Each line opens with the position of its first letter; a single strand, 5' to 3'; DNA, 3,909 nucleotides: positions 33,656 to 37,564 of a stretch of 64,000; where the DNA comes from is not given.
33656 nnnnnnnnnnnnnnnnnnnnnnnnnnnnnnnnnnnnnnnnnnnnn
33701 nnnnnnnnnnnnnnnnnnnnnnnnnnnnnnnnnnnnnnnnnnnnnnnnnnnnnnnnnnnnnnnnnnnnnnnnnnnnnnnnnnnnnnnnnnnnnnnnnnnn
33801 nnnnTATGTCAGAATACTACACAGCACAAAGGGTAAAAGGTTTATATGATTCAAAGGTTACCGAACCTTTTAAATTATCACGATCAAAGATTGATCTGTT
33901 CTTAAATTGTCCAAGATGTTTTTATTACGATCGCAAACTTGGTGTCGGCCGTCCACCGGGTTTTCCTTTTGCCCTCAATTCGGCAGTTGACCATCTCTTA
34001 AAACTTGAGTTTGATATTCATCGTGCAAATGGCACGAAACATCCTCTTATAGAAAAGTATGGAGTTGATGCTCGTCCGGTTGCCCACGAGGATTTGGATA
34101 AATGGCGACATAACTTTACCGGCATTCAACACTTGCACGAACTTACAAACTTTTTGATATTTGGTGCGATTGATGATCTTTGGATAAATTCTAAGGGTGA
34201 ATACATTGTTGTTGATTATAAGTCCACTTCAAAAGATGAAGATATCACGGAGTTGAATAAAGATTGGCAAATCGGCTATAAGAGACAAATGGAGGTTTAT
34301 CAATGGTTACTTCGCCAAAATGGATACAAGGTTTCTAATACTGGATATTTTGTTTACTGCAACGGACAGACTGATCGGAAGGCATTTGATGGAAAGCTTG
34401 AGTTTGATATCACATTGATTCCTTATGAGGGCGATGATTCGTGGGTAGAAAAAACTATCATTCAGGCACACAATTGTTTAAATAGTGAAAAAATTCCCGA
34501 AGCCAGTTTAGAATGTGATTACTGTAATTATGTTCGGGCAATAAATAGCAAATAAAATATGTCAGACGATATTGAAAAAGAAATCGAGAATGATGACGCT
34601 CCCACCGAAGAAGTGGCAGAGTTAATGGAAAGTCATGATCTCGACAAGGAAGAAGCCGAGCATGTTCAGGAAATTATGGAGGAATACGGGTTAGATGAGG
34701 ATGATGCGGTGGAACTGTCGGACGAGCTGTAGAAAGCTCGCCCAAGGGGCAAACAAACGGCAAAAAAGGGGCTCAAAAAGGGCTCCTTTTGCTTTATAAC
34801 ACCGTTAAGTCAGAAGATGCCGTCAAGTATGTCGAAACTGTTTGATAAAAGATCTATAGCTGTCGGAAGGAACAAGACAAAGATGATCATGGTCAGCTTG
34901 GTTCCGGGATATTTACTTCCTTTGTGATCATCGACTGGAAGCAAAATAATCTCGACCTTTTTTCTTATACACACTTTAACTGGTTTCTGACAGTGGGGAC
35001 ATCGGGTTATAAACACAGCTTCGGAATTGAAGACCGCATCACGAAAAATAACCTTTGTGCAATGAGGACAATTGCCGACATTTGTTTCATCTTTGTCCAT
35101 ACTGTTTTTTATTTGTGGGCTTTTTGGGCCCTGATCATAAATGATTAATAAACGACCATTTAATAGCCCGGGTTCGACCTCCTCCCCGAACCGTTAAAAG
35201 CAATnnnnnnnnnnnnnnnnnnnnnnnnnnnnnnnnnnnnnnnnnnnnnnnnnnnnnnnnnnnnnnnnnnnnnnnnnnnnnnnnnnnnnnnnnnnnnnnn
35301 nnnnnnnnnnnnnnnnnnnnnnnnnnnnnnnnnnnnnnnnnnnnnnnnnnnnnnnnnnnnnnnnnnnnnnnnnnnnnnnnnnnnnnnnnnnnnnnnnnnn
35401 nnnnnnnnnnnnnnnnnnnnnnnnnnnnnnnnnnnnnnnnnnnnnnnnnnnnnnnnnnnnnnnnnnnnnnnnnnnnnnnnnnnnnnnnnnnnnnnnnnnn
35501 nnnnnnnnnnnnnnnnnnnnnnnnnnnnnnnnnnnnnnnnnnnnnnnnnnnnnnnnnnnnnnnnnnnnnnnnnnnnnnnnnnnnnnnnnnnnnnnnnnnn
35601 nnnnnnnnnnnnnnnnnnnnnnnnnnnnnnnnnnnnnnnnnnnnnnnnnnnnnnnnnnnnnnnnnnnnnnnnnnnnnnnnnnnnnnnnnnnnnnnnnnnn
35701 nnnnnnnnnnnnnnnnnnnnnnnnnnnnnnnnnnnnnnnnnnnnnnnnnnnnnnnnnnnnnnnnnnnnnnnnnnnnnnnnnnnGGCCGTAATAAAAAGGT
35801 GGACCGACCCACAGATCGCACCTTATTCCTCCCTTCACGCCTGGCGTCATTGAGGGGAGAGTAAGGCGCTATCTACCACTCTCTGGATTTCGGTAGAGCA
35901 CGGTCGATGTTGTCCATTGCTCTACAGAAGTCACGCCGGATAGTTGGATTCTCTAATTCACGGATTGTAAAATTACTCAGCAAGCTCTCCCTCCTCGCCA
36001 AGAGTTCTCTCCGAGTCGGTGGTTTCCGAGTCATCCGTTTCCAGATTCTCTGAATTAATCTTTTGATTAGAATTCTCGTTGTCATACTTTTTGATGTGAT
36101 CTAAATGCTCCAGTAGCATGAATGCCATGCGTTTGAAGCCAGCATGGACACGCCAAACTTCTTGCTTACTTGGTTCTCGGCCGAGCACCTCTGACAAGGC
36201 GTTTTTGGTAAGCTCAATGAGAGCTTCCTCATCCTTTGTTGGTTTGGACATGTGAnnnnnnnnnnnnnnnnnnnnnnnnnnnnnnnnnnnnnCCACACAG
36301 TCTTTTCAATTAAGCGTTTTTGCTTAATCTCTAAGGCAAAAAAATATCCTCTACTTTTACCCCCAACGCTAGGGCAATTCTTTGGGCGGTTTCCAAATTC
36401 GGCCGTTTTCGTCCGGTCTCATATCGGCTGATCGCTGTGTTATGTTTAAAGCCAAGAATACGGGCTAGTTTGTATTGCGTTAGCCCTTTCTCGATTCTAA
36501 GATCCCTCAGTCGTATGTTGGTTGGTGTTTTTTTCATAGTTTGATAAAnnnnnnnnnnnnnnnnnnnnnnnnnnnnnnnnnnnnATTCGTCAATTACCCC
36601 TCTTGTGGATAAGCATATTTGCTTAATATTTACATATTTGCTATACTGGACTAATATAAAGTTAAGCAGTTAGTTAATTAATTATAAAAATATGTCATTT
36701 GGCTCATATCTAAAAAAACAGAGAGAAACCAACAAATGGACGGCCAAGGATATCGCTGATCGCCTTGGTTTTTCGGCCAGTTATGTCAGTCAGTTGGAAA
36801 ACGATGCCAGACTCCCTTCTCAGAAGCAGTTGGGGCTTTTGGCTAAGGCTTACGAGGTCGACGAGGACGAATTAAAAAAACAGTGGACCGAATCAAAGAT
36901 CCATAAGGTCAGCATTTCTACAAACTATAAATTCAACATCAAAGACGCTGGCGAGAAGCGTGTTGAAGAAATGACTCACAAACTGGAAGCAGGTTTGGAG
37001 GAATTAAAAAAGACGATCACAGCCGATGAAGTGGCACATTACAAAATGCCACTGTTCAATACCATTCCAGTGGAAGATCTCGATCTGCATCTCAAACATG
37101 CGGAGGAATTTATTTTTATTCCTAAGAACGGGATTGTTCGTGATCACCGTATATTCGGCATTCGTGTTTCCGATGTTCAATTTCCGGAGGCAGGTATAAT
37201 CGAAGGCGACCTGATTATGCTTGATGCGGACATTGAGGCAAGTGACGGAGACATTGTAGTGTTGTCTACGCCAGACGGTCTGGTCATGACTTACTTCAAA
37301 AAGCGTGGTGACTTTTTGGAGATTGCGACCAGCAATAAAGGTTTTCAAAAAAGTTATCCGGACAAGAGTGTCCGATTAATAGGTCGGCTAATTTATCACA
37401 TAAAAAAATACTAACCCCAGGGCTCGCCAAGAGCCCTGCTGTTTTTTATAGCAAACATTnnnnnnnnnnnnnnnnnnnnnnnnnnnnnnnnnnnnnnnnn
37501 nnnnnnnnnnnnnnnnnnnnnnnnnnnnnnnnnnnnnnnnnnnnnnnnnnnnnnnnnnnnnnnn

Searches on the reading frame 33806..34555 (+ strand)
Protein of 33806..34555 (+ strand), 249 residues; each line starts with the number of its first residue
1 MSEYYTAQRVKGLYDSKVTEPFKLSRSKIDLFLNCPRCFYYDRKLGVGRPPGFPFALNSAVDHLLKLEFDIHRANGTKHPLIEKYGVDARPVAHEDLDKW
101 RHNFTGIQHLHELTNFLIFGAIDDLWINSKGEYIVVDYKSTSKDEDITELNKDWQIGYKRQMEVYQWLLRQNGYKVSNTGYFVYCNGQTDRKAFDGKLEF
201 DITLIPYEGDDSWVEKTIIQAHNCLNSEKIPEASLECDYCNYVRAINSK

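Call 13: search_protein_families(library=pfam, proteins=[window:33806-34555:+], max_evalue=0.001)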
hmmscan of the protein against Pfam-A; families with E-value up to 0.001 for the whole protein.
window:33806-34555:+ (249 aa): 1 family
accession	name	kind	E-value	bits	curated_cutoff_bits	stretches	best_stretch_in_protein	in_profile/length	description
PF12705.13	PDDEXK_1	-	5.9e-15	56.3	22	1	90-243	111-243/247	PD-(D/E)XK nuclease superfamily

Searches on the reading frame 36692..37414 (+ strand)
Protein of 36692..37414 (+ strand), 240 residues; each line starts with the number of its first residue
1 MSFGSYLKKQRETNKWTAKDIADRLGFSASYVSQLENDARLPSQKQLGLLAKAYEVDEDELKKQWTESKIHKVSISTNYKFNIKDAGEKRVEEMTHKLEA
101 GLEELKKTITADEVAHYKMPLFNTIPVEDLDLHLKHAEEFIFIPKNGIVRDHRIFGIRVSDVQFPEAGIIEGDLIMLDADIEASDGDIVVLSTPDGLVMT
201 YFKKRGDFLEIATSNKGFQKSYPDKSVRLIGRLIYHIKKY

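Call 14: search_protein_families(library=pfam, proteins=[window:36692-37414:+], max_evalue=0.001)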
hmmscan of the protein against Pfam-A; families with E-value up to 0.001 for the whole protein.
window:36692-37414:+ (240 aa): 6 families
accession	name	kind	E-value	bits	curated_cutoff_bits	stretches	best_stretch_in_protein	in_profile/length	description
PF01381.28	HTH_3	-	6.7e-13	48.9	23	1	7-61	1-55/55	Helix-turn-helix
PF13560.12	HTH_31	-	1.3e-12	48.3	27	1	3-61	2-61/64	Helix-turn-helix domain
PF12844.13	HTH_19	-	4.8e-08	33.2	30.2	1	4-63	1-60/64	Helix-turn-helix domain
PF00717.28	Peptidase_S24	-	4.2e-07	30.1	23.3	1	135-234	16-116/116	Peptidase S24-like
PF13413.12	HTH_25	-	2.4e-05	24.5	24.6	1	6-43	1-40/62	Helix-turn-helix domain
PF04545.22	Sigma70_r4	-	0.00038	20.3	24.1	1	14-40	19-45/50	Sigma-70, region 4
